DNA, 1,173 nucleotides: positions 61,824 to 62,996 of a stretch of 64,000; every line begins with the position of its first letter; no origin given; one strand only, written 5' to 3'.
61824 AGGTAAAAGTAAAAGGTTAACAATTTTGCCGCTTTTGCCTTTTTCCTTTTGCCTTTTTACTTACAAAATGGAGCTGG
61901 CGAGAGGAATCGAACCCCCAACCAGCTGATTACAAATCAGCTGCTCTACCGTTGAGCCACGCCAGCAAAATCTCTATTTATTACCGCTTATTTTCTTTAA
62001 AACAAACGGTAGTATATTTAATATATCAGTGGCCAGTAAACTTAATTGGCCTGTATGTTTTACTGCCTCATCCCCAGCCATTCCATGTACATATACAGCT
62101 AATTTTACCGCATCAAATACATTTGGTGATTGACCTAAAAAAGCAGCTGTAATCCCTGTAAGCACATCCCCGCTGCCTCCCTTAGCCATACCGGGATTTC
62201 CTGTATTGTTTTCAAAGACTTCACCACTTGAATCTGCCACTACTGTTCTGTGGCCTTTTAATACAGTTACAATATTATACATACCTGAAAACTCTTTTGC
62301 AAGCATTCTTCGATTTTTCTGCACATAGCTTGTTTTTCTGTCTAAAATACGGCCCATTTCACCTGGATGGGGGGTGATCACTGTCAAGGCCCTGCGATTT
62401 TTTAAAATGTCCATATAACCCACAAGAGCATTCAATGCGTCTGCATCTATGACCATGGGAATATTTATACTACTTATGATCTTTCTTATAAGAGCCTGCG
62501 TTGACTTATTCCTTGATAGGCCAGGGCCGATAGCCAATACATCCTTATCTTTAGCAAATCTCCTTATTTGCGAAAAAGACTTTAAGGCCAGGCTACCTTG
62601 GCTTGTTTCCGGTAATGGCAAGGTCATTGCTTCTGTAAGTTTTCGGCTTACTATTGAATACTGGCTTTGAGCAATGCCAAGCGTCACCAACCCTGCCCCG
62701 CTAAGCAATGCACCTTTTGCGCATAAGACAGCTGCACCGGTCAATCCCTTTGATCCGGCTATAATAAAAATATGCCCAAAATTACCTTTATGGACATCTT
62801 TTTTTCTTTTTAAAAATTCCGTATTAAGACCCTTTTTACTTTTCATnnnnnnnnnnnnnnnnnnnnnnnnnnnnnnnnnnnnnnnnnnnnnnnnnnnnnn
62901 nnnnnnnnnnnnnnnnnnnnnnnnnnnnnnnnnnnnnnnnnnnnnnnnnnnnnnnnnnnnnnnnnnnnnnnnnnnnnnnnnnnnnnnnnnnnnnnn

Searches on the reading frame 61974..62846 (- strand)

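Call 68: search_protein_families(library=pfam, proteins=[window:61974-62846:-], max_evalue=0.00001)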
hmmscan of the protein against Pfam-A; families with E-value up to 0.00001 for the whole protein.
window:61974-62846:- (290 aa): 1 family
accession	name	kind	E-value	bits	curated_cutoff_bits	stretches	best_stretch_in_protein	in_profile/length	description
PF01256.23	Carb_kinase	-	3.3e-56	190.9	27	1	27-280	2-241/242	NAD(P)H-hydrate dehydratase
